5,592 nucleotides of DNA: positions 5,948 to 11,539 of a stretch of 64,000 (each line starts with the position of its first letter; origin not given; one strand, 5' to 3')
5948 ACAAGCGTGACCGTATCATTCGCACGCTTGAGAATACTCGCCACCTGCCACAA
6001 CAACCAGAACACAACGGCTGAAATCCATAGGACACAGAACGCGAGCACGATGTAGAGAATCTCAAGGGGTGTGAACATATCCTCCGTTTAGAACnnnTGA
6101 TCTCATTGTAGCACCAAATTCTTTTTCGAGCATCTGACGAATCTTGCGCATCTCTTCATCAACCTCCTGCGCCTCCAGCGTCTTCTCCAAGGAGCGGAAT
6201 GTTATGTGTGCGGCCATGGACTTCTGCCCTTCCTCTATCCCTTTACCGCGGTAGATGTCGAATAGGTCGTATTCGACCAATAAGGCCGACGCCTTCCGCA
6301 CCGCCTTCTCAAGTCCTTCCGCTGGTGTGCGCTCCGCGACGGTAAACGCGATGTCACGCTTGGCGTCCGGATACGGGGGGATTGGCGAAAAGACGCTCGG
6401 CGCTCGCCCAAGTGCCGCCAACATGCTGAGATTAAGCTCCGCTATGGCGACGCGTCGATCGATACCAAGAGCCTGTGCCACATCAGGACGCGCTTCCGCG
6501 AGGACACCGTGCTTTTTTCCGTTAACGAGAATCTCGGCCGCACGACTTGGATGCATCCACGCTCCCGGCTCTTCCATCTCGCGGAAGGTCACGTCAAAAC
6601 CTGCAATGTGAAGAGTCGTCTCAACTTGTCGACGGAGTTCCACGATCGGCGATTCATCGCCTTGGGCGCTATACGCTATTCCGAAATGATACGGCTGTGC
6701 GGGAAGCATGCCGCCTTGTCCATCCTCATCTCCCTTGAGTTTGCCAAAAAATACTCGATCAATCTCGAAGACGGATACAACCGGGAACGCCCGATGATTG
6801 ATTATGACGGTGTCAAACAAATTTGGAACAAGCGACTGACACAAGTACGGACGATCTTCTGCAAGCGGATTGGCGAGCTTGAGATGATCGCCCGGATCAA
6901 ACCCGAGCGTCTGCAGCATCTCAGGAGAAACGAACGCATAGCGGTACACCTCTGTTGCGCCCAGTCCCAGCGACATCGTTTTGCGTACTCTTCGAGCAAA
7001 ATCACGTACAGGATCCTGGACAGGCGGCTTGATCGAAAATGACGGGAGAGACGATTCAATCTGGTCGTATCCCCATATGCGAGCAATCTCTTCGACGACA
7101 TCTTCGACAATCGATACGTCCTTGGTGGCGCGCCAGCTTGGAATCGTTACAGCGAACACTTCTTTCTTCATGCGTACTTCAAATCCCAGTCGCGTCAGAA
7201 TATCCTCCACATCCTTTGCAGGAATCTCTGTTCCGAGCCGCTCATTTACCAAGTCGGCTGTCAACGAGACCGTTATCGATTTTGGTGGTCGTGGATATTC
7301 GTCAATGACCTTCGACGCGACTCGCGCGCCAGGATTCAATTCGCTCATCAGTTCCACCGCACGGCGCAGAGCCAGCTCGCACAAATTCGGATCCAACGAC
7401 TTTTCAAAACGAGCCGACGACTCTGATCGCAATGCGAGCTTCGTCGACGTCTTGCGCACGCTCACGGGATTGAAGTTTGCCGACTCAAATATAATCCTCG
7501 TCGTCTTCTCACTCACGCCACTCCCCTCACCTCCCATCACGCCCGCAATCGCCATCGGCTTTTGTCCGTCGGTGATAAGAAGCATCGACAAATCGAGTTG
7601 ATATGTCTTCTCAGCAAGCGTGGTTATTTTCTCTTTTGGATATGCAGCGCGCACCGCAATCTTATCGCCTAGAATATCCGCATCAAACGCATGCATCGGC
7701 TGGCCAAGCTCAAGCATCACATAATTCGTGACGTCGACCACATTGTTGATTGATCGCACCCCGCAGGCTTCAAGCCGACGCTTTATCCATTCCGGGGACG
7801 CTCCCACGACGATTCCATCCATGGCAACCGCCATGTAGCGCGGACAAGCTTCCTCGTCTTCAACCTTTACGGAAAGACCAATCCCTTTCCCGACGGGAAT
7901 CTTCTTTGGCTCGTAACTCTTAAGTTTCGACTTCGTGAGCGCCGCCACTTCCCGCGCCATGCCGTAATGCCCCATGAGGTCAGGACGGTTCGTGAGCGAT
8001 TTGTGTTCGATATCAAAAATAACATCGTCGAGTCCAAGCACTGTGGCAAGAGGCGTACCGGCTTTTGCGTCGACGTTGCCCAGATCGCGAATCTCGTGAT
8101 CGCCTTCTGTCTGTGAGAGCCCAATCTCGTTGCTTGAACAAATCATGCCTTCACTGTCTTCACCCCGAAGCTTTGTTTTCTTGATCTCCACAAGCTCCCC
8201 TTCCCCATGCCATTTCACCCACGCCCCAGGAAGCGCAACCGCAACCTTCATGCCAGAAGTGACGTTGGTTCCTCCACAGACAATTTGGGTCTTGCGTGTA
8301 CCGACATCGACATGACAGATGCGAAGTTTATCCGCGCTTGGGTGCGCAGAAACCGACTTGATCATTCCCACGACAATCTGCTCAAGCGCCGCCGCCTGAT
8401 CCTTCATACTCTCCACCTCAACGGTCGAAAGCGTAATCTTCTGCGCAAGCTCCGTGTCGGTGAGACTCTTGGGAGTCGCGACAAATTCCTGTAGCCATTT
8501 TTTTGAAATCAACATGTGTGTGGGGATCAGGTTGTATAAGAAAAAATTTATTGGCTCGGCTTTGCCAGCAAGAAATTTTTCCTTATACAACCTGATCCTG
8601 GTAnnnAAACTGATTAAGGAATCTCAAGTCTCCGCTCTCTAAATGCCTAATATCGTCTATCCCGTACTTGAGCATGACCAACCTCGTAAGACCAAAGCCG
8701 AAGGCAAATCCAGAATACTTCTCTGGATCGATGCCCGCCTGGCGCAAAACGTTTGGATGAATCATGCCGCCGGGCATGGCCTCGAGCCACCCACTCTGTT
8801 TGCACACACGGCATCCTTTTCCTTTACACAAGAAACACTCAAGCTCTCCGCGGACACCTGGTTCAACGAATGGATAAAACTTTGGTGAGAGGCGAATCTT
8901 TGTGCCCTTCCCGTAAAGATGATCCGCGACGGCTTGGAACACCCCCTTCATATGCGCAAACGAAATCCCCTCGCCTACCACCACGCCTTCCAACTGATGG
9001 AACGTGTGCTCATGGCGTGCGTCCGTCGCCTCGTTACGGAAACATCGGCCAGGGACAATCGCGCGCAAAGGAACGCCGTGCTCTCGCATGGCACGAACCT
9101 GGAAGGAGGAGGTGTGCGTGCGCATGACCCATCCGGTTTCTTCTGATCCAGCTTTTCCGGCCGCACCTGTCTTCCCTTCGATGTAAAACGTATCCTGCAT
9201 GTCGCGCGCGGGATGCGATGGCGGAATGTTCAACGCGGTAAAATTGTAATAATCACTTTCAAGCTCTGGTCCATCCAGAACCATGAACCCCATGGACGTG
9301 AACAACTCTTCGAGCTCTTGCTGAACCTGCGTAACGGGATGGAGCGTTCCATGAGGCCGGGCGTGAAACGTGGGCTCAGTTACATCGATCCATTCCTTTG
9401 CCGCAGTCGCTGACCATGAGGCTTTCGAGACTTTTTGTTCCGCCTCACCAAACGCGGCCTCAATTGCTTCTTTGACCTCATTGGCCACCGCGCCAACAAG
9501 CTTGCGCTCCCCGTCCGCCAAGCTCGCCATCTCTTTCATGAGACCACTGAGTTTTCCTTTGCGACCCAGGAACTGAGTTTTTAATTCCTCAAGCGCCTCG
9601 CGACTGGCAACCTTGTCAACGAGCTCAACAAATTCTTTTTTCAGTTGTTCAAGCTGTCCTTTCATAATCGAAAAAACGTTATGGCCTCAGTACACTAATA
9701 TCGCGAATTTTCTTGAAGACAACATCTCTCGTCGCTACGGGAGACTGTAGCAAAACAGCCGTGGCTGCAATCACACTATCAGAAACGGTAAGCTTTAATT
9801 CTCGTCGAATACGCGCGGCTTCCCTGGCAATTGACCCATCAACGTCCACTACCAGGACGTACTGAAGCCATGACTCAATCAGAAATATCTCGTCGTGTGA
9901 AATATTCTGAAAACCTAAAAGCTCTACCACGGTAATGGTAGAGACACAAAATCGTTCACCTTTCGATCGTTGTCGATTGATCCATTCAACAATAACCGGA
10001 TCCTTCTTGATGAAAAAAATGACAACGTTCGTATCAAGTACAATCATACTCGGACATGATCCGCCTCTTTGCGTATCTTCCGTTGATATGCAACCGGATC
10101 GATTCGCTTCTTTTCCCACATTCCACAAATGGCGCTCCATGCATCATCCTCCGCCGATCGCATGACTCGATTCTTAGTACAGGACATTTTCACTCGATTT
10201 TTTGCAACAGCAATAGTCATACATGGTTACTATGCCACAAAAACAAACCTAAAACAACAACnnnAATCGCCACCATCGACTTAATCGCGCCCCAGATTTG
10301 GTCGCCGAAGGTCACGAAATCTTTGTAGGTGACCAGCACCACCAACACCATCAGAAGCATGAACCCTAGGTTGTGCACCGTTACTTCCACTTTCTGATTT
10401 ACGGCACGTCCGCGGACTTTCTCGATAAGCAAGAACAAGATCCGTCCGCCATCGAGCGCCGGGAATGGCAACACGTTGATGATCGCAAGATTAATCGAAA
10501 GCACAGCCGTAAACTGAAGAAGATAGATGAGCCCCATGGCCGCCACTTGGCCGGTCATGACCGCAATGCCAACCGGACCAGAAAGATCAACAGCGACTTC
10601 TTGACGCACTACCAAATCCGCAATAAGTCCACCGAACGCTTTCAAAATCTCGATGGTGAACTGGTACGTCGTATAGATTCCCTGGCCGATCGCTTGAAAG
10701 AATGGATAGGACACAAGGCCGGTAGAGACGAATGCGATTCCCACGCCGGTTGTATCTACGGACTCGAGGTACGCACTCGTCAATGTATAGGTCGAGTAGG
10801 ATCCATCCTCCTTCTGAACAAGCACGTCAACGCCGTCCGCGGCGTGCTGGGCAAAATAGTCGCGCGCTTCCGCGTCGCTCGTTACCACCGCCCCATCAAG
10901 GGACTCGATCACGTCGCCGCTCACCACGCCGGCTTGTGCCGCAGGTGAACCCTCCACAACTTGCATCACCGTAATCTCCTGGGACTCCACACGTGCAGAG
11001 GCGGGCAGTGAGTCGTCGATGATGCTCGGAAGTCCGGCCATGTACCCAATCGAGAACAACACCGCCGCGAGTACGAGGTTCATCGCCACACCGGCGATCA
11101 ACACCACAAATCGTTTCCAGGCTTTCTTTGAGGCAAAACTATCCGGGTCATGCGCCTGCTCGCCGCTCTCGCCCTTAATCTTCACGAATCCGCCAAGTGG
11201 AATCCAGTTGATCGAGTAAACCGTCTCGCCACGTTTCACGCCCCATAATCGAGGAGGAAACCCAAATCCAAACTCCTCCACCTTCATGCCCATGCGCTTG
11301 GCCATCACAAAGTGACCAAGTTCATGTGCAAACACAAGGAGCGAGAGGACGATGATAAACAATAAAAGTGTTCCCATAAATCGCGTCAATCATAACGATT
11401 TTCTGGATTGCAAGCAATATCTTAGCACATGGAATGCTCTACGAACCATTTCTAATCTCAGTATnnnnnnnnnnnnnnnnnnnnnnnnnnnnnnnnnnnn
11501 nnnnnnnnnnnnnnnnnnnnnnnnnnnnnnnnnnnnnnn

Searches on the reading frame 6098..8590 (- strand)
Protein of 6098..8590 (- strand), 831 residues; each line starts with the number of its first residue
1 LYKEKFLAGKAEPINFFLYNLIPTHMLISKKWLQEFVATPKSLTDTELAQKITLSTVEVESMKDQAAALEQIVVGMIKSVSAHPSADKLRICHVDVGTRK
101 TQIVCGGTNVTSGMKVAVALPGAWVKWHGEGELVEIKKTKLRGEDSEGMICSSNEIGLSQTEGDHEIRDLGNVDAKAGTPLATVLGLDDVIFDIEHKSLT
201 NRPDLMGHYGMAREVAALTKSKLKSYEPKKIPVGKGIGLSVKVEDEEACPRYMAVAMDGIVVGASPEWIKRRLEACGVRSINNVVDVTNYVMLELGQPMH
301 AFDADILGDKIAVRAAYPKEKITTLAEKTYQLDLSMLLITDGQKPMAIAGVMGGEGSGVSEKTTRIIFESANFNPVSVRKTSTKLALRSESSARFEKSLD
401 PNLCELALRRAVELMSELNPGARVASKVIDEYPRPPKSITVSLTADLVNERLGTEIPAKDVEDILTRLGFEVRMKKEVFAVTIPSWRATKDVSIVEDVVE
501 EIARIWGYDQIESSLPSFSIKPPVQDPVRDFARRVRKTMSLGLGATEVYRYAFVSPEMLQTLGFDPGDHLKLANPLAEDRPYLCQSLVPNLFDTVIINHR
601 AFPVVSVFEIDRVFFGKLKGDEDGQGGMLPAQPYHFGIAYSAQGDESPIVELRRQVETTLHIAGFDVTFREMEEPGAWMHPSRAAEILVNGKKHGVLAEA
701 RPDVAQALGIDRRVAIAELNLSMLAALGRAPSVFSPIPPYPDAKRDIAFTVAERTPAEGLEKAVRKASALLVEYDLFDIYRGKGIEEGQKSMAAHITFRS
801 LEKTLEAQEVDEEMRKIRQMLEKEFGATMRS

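Call 81: search_protein_families(library=pfam, proteins=[window:6098-8590:-], max_evalue=0.00001)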
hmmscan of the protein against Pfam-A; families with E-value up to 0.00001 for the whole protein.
window:6098-8590:- (831 aa): 5 families
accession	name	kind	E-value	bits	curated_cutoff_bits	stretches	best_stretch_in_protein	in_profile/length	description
PF03483.22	B3_4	-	2e-66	223.3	29.3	1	248-418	1-172/174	B3/4 domain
PF17759.6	tRNA_synthFbeta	-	8.5e-35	120.6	22.4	1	511-721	1-214/214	Phenylalanyl tRNA synthetase beta chain CLM domain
PF03147.19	FDX-ACB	-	2.2e-26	92.6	31.1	1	738-830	1-94/94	Ferredoxin-fold anticodon binding domain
PF03484.21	B5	-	6.8e-20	71.5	28.6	1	441-508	1-67/67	tRNA synthetase B5 domain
PF01588.26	tRNA_bind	-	2.7e-17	63.1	27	1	72-160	1-77/96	Putative tRNA binding domain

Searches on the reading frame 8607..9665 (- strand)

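Call 70: search_protein_families(library=pfam, proteins=[window:8607-9665:-], max_evalue=0.00001)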
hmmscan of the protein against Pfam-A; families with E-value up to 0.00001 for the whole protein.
window:8607-9665:- (353 aa): 2 families
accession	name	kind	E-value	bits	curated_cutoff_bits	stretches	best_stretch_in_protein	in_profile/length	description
PF01409.25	tRNA-synt_2d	-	2.1e-88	296.4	19.8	1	94-353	3-246/246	tRNA synthetases class II core domain (F)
PF02912.23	Phe_tRNA-synt_N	-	4.6e-18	65.4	22.3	1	21-83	2-64/69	Aminoacyl tRNA synthetase class II, N-terminal domain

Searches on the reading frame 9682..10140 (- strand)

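Call 81: search_protein_families(library=pfam, proteins=[window:9682-10140:-], max_evalue=0.00001)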
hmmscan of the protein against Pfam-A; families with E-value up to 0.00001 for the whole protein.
window:9682-10140:- (153 aa): 1 family
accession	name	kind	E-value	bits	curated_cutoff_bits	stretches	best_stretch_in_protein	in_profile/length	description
PF01850.27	PIN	-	4.6e-16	60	23.6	1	33-146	1-118/120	PIN domain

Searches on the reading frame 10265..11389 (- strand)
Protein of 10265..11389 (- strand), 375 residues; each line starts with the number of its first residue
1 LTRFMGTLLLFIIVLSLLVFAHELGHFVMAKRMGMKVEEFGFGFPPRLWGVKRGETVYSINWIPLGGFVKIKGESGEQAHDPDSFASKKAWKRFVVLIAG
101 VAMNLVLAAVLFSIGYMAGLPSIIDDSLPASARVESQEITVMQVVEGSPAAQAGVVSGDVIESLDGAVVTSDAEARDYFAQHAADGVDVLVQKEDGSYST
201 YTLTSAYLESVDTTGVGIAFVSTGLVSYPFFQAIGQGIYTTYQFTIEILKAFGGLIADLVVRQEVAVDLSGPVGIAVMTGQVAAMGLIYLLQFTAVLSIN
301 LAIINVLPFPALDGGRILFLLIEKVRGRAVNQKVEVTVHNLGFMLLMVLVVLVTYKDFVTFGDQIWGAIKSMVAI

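Call 70: search_protein_families(library=pfam, proteins=[window:10265-11389:-], max_evalue=0.00001)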
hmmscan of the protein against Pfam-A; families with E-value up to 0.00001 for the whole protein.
window:10265-11389:- (375 aa): 3 families
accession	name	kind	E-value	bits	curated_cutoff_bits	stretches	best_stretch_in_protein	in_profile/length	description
PF02163.28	Peptidase_M50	-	1.1e-63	215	27.2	1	11-349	2-221/221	Peptidase family M50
PF17820.7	PDZ_6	-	2.2e-11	43.7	27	1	141-192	2-53/54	PDZ domain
PF13180.12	PDZ_2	-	2.1e-08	34.8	27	1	133-189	8-63/80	PDZ domain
